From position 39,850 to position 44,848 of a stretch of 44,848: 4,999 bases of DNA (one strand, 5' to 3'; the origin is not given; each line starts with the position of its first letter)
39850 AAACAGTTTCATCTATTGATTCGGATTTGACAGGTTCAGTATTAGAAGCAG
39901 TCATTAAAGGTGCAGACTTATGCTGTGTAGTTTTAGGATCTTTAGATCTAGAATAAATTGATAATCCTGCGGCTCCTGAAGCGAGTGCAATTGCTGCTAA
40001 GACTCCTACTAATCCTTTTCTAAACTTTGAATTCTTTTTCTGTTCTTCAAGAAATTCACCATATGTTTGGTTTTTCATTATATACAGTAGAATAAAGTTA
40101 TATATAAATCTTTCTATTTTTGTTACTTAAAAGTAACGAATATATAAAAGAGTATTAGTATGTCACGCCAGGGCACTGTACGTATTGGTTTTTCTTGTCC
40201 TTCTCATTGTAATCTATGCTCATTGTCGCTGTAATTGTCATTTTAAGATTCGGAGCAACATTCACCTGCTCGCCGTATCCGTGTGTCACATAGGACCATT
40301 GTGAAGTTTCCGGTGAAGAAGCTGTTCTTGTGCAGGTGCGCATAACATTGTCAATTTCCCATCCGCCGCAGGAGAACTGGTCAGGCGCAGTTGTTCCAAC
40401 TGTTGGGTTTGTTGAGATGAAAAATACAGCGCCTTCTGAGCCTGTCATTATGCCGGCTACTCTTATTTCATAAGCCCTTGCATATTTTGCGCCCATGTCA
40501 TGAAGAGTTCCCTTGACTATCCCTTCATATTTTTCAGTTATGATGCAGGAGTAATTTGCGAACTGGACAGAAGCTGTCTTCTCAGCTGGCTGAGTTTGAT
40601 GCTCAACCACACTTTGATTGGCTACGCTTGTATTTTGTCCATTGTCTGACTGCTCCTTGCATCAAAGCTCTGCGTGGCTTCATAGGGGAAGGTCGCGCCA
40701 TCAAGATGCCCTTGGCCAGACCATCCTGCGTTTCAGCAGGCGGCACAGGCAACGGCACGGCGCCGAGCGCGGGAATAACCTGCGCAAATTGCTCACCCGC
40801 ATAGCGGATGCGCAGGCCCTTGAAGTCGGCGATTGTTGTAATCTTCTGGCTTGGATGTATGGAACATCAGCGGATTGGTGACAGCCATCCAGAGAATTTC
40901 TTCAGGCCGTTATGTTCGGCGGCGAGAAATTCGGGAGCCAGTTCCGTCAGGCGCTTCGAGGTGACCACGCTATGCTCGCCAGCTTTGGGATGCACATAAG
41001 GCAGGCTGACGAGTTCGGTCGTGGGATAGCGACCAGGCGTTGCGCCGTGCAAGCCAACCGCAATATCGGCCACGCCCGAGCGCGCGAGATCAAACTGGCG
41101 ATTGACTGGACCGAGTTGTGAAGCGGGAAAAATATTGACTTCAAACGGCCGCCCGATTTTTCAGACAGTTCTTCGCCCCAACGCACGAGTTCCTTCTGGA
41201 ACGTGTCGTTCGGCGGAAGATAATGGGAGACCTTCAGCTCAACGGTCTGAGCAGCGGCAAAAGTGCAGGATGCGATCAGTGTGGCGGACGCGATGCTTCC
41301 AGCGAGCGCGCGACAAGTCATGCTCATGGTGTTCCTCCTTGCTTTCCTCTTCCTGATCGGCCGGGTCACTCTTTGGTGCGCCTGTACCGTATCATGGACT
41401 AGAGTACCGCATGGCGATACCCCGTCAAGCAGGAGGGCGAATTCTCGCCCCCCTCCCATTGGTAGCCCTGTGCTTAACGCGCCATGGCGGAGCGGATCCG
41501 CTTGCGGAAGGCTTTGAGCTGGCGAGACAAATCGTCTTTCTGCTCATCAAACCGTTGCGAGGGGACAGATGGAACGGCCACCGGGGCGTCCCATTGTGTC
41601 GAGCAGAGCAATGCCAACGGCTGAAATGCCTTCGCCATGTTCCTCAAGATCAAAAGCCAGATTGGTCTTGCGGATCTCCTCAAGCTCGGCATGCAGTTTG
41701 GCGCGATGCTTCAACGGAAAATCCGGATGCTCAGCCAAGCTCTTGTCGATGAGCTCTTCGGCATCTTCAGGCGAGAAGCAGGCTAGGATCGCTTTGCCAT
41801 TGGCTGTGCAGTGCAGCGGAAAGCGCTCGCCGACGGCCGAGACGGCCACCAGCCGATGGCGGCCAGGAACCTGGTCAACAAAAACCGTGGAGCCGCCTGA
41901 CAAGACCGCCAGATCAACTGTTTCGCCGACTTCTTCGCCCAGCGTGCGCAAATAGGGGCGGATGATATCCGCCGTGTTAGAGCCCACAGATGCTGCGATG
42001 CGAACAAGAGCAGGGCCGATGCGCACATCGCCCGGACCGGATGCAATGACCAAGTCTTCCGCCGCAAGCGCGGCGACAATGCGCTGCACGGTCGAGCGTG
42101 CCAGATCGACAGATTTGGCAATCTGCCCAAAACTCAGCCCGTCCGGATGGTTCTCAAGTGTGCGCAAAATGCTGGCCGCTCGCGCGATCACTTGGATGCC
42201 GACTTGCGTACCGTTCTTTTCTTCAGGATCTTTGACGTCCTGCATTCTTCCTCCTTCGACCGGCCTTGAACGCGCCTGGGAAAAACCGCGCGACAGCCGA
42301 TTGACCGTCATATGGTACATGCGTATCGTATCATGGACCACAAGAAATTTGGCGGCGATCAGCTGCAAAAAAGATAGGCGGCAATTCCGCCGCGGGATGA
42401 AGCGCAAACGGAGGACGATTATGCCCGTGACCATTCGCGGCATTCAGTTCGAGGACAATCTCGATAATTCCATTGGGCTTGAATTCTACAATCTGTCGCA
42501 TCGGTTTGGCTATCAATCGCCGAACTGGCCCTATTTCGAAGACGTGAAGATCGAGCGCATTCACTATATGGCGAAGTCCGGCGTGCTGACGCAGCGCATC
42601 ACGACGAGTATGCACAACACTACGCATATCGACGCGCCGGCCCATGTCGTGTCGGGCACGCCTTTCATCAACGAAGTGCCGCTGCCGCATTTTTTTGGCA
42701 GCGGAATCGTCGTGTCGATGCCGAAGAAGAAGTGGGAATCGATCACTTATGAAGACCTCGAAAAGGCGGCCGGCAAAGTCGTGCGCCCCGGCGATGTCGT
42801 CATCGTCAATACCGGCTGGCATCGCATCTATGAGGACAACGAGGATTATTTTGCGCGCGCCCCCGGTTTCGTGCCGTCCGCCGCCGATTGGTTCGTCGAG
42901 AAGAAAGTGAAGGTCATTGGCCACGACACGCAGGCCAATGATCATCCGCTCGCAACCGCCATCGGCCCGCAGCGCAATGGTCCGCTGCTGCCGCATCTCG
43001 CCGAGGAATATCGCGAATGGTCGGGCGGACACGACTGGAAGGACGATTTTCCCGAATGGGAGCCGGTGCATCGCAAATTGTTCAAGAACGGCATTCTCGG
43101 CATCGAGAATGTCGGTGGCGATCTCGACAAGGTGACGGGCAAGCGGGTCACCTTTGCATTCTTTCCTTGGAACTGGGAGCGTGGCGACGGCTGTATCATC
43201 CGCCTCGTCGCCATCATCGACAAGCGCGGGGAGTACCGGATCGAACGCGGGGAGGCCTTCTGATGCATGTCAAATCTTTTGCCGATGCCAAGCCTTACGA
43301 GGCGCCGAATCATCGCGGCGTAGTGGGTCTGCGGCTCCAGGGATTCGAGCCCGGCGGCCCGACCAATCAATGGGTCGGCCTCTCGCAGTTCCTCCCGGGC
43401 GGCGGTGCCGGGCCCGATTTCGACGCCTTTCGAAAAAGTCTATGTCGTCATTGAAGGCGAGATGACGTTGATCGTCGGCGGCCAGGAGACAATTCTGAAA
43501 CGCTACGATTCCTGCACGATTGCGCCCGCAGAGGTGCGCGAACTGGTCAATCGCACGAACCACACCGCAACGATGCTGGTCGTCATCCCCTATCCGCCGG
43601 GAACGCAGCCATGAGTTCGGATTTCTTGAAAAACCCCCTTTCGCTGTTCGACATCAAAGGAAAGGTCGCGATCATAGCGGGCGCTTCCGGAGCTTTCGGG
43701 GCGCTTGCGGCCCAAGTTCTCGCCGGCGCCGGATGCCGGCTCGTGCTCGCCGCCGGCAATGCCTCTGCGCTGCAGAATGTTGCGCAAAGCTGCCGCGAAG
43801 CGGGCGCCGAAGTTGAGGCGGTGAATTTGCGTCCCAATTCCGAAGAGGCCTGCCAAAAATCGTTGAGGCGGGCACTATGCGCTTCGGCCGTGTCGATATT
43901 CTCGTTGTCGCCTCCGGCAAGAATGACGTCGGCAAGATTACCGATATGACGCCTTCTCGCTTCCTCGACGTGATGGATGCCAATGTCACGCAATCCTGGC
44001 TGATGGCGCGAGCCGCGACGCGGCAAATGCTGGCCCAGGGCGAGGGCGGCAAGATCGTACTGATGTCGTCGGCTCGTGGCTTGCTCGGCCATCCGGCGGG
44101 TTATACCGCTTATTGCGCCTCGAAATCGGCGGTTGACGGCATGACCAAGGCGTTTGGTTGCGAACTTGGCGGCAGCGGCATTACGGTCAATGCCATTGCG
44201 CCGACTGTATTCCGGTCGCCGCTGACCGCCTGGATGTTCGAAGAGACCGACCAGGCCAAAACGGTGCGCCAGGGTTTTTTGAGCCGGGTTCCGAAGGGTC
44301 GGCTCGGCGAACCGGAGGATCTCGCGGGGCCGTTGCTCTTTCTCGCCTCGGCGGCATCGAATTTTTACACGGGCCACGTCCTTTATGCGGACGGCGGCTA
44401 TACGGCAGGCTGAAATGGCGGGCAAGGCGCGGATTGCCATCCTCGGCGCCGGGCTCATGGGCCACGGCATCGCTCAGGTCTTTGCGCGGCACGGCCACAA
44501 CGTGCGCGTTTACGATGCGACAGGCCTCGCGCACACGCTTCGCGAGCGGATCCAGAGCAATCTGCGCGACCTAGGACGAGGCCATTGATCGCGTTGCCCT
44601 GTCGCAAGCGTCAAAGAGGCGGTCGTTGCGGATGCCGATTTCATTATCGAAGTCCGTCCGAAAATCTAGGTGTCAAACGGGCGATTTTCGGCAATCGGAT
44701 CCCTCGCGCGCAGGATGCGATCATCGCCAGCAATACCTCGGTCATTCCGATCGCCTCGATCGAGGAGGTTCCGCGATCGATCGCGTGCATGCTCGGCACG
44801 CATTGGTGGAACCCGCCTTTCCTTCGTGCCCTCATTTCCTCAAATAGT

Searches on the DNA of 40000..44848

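Call 82: search_rna_families(source=window, start=40000, end=44848, threshold=evalue, max_evalue=0.01)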
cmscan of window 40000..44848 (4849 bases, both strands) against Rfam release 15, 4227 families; matches with E-value up to 0.01: 0.
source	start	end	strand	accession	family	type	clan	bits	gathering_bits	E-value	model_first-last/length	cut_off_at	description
